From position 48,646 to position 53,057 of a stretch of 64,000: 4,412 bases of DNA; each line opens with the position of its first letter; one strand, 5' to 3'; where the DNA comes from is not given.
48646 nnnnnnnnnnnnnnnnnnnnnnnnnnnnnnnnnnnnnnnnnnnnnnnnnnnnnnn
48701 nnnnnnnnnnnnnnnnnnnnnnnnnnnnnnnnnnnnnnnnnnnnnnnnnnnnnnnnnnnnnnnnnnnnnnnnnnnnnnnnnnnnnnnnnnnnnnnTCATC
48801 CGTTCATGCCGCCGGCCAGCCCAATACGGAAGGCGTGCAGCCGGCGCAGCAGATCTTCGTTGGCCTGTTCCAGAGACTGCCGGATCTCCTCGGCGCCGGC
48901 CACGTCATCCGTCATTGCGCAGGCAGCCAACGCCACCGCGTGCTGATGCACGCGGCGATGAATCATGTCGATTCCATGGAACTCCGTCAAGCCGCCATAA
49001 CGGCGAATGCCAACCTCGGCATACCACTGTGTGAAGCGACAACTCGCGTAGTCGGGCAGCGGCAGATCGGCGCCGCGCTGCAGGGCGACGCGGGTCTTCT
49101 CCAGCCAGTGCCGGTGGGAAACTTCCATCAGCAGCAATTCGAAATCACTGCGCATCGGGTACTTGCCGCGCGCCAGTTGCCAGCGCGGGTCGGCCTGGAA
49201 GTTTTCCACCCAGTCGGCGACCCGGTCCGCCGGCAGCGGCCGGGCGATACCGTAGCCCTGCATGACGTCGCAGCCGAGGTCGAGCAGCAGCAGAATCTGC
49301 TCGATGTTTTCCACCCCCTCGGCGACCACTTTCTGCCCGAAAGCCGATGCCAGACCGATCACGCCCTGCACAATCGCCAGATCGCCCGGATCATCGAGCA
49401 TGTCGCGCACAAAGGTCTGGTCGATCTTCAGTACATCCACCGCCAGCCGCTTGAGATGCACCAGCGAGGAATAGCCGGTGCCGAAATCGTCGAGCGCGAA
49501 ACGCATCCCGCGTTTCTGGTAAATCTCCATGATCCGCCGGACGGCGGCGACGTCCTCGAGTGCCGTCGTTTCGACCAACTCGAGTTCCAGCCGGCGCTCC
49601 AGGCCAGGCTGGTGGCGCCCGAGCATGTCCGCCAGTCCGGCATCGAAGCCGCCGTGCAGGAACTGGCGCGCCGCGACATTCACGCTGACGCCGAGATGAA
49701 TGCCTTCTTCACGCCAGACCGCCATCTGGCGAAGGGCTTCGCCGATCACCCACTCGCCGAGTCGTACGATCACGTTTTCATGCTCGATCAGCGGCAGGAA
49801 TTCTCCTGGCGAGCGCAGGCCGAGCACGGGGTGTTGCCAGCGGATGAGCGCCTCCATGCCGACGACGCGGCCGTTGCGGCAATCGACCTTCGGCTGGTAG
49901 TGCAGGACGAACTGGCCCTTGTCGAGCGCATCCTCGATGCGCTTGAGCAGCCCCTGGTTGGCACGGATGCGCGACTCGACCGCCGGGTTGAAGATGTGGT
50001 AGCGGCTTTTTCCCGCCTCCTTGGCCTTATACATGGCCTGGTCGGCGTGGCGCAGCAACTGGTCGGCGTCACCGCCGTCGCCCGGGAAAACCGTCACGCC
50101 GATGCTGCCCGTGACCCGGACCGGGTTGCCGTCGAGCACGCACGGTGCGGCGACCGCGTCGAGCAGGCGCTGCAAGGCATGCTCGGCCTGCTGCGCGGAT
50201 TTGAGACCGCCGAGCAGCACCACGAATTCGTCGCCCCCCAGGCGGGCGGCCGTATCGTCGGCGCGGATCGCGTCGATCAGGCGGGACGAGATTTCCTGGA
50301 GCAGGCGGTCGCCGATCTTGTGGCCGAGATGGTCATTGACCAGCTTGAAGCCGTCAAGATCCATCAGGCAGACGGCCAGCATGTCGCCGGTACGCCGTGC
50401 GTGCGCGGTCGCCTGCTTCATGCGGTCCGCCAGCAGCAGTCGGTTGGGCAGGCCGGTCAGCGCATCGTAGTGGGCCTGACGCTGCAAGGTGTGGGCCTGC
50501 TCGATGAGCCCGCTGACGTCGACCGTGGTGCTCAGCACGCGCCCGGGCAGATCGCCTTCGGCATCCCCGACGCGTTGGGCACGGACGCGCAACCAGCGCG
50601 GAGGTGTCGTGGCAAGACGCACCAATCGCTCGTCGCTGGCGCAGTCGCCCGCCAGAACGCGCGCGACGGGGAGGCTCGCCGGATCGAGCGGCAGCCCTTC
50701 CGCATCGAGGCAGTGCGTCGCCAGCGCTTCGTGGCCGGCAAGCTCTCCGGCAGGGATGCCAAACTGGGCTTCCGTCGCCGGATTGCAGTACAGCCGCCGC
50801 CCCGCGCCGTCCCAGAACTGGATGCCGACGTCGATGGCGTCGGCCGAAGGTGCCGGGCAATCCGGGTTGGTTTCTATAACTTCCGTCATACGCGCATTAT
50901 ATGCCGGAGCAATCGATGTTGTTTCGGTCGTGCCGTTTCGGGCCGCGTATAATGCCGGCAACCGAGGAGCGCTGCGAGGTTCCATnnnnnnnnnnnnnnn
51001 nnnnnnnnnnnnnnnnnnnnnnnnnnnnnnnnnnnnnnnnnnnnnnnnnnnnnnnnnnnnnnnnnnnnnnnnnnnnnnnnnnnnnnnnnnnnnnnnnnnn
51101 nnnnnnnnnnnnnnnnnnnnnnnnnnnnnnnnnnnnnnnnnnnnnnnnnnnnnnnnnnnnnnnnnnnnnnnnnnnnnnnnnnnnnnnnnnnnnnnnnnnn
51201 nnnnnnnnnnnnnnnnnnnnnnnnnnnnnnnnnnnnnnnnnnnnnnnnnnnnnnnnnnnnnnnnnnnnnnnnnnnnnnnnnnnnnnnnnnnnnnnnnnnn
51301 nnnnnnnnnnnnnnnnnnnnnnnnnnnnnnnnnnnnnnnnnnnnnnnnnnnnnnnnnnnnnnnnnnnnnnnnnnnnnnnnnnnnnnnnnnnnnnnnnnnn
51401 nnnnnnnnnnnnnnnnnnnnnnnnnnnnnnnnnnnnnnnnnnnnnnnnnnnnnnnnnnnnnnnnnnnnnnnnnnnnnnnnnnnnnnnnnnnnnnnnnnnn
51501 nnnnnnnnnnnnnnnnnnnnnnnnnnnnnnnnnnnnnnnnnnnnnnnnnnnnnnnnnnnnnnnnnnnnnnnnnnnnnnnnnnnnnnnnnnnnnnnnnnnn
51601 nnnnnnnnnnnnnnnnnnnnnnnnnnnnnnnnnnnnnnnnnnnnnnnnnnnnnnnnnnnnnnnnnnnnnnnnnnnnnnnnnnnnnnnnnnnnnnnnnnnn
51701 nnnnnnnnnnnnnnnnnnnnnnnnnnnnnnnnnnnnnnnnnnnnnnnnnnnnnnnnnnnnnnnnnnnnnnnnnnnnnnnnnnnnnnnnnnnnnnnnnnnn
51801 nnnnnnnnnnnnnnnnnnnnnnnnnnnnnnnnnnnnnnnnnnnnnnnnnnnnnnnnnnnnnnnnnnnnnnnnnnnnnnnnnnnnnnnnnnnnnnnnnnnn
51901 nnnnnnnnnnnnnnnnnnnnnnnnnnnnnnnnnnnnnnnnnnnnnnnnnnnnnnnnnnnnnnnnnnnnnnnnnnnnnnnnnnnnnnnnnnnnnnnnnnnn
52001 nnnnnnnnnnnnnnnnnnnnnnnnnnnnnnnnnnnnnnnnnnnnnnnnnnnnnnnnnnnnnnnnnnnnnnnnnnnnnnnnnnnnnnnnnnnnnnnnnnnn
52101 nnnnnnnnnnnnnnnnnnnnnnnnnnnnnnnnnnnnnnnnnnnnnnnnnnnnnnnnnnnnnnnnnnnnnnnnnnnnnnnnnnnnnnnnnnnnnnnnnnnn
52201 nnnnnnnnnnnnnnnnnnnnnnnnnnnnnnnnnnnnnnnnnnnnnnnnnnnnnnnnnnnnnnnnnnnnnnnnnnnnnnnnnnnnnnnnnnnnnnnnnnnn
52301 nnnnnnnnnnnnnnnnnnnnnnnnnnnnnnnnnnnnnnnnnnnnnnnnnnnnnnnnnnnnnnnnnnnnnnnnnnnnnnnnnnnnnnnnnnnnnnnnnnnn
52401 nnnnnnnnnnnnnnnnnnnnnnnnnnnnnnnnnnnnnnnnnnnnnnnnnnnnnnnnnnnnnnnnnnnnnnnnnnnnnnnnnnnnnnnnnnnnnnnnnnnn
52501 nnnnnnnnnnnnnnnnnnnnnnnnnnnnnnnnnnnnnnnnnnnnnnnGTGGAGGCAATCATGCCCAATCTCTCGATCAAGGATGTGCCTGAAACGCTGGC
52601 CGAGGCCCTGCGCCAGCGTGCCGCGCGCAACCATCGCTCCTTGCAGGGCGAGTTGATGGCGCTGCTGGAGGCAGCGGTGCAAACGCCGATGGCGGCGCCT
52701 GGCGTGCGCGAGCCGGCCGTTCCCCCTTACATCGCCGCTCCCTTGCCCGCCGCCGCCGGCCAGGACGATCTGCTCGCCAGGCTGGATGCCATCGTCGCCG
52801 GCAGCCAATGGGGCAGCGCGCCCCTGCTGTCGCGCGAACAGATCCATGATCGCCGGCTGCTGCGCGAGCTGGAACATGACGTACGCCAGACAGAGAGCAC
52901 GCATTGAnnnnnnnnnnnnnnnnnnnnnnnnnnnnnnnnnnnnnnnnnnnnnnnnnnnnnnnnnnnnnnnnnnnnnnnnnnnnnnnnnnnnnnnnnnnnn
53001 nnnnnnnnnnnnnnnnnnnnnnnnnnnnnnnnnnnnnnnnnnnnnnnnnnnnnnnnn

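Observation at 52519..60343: PIN toxin-antitoxin plus type III-like R-M cassette inside the SAH-riboswitch ahcY-tlyA-metF operon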

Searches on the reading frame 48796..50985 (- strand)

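Call 5: search_protein_families(library=pfam, proteins=[window:48796-50985:-], max_evalue=0.01)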
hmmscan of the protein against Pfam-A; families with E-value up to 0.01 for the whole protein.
window:48796-50985:- (729 aa): 5 families
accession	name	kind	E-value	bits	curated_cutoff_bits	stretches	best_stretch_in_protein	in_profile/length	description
PF00563.25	EAL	-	1.1e-67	228.2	31.3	1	349-583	3-236/236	EAL domain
PF00990.26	GGDEF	-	3.5e-48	163.8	23.8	1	171-327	1-160/161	Diguanylate cyclase, GGDEF domain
PF13682.11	CZB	-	8.5e-08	32.9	29.4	1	624-685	1-62/64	Chemoreceptor zinc-binding domain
PF08448.16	PAS_4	-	1.5e-07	32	23.1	1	49-158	2-106/110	PAS fold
PF00989.32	PAS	-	7.7e-05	23.1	22.6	1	49-86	8-45/113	PAS fold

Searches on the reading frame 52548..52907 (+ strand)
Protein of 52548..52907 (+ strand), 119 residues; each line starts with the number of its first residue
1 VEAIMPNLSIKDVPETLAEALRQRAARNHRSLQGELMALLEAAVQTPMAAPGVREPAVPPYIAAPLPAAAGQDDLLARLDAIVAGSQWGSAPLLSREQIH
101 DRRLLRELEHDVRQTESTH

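Call 5: search_protein_families(library=pfam, proteins=[window:52548-52907:+], max_evalue=0.01)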
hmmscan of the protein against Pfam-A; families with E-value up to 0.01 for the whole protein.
window:52548-52907:+ (119 aa): 2 families
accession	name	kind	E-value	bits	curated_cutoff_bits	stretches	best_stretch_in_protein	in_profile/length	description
PF22513.2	FitA-like_RHH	-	1.4e-12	47.8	27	1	6-44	1-39/39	Antitoxin FitA-like, ribbon-helix-helix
PF03869.20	Arc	-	0.00021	21.5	20.4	1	13-46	11-44/50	Arc-like DNA binding domain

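Call 11: search_protein_families(library=padloc, proteins=[window:52560-52907:+], max_evalue=0.01)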
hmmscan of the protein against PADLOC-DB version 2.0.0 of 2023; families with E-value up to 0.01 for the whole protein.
window:52560-52907:+ (115 aa): 0 families

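Call 12: search_protein_families(library=ncbifam, proteins=[window:52560-52907:+], max_evalue=0.01)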
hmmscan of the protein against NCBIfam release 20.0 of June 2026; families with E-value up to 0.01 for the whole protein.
window:52560-52907:+ (115 aa): 1 family
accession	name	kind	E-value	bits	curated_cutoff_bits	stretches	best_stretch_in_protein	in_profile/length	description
NF052309.1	conj_TF_TprA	exception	0.0023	18.4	150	1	9-38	12-41/81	ICE element conjugation transcription factor TprA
